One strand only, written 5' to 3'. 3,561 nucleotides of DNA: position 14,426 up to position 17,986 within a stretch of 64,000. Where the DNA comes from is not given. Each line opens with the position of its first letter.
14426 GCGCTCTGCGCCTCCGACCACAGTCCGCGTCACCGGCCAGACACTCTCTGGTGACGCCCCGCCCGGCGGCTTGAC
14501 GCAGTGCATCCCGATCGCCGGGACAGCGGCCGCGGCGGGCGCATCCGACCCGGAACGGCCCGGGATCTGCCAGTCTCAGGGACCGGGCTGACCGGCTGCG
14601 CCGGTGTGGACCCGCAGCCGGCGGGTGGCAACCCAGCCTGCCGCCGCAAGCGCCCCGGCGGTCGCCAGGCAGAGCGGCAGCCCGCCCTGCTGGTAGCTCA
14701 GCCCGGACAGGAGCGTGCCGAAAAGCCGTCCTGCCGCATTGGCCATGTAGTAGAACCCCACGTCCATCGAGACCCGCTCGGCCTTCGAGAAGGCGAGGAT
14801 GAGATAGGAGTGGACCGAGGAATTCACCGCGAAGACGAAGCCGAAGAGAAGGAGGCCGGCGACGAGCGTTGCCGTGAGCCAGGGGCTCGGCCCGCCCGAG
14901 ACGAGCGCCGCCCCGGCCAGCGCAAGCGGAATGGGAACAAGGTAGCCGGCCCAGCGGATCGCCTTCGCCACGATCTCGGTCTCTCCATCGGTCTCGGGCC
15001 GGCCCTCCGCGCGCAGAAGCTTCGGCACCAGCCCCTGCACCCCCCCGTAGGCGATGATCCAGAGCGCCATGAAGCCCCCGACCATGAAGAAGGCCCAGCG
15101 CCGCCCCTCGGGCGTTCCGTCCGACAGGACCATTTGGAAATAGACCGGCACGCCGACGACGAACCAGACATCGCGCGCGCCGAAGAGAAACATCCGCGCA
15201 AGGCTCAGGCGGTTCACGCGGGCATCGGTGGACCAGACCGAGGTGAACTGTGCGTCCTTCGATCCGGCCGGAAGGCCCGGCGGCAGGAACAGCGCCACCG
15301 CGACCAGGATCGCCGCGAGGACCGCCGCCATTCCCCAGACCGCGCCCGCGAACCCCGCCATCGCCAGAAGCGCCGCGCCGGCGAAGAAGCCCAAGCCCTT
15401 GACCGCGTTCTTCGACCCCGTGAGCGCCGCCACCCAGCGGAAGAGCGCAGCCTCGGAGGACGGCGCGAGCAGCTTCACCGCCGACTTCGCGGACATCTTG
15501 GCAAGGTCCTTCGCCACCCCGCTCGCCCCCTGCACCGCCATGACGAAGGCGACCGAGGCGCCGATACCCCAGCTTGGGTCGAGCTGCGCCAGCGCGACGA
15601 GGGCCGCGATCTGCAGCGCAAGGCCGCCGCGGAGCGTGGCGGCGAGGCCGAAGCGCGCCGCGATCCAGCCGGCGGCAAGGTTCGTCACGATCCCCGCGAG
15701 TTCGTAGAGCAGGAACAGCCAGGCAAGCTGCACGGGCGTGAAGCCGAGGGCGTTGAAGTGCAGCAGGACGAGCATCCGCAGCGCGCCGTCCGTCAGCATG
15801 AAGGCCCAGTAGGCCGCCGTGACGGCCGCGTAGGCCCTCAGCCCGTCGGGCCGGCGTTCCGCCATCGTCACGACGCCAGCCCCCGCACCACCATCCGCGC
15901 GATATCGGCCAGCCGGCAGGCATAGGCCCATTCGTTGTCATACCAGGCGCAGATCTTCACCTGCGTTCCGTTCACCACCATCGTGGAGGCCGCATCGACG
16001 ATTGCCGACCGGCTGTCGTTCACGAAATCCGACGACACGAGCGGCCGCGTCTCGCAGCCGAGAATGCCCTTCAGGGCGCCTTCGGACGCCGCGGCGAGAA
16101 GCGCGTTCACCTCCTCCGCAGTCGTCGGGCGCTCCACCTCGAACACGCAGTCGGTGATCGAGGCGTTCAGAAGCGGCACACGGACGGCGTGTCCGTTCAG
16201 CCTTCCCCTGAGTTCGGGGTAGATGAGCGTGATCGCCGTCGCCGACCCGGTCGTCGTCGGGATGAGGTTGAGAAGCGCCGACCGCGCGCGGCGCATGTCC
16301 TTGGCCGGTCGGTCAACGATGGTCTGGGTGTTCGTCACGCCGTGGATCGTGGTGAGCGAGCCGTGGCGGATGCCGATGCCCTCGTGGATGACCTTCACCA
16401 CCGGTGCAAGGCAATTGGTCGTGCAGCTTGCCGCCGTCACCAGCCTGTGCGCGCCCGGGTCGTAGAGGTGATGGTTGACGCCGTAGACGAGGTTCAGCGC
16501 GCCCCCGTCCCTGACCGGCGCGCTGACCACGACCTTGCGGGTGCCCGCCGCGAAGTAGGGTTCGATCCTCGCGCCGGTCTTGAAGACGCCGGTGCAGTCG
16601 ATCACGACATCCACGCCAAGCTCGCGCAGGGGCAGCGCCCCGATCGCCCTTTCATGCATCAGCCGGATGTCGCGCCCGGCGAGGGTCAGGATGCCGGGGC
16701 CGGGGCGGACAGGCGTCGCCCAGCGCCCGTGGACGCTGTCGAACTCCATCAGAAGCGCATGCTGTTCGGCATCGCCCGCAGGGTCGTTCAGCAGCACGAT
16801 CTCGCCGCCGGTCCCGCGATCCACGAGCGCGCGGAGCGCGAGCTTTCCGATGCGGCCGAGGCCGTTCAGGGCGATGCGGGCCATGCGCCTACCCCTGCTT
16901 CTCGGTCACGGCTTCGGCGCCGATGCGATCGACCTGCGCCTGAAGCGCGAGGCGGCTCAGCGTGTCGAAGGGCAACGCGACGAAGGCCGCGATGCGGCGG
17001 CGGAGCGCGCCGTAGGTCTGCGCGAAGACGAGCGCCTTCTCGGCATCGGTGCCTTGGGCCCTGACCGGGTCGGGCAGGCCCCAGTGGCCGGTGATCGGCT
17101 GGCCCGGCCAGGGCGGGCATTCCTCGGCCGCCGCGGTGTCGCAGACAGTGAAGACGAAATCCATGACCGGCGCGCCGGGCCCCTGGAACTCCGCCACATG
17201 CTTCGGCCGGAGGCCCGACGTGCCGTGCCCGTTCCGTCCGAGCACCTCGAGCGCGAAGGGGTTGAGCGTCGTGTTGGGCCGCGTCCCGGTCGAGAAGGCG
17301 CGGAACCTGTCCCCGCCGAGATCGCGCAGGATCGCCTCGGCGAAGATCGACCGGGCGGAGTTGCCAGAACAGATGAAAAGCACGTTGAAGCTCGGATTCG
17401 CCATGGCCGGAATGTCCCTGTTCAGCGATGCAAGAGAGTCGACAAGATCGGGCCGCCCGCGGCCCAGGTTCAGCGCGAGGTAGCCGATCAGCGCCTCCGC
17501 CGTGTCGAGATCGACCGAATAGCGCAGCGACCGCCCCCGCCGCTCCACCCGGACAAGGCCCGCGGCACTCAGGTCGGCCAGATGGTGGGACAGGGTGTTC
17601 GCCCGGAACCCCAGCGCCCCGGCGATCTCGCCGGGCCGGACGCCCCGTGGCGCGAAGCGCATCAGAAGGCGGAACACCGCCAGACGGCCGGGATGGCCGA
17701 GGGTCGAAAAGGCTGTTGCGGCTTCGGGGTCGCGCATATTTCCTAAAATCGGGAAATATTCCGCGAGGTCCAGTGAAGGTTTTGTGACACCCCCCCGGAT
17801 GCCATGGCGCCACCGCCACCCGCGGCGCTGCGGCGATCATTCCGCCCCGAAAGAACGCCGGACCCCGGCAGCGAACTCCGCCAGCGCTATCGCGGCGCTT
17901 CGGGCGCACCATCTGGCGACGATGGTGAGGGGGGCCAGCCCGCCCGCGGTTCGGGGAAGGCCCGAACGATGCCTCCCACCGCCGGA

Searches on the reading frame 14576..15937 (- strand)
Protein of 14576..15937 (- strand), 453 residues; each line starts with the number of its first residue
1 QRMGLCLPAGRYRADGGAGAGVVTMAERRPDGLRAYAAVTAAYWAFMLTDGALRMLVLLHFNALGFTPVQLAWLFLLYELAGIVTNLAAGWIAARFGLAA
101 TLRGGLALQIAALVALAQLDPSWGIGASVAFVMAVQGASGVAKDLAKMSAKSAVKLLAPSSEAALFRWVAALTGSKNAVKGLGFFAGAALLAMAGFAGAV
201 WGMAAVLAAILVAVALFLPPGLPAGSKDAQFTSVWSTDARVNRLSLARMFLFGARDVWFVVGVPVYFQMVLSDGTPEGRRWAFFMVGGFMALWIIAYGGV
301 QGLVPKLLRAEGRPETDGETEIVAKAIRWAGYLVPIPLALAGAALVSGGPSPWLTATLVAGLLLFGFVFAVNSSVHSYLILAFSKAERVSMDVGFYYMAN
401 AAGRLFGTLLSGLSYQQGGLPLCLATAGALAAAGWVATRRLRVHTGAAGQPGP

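Call 27: search_protein_families(library=pfam, proteins=[window:14576-15937:-], max_evalue=0.00001)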
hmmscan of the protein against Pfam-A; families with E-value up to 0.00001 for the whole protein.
window:14576-15937:- (453 aa): 1 family
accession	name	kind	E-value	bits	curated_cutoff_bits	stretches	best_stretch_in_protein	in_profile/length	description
PF07690.21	MFS_1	-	5.7e-11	42.4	33.4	1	41-309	3-263/347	Major Facilitator Superfamily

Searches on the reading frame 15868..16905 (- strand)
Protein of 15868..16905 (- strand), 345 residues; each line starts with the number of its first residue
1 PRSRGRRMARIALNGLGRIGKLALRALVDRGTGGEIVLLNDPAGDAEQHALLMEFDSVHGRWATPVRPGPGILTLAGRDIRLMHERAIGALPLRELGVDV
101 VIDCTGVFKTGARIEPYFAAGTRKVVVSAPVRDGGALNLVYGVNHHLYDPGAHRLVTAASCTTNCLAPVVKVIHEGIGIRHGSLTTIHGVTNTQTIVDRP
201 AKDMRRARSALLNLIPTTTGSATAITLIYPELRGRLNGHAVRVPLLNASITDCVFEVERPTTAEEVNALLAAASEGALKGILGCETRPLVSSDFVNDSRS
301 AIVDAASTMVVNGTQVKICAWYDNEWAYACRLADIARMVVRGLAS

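Call 27: search_protein_families(library=pfam, proteins=[window:15868-16905:-], max_evalue=0.00001)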
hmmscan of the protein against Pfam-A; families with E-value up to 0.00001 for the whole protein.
window:15868-16905:- (345 aa): 2 families
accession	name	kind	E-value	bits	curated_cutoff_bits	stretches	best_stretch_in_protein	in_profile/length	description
PF02800.25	Gp_dh_C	-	7.8e-60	201.5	24.4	1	166-322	1-158/158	Glyceraldehyde 3-phosphate dehydrogenase, C-terminal domain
PF00044.30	Gp_dh_N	-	3.7e-26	91.8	31.7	1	10-110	2-100/101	Glyceraldehyde 3-phosphate dehydrogenase, NAD binding domain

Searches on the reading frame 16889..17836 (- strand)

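Call 27: search_protein_families(library=pfam, proteins=[window:16889-17836:-], max_evalue=0.00001)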
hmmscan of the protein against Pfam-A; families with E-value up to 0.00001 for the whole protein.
window:16889-17836:- (315 aa): 2 families
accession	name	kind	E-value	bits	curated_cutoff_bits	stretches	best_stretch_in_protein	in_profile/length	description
PF01451.26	LMWPc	-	9.4e-13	49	23.2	1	152-261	1-125/144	Low molecular weight phosphotyrosine protein phosphatase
PF12840.13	HTH_20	-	1.3e-07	31.9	27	1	46-98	1-51/51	Helix-turn-helix domain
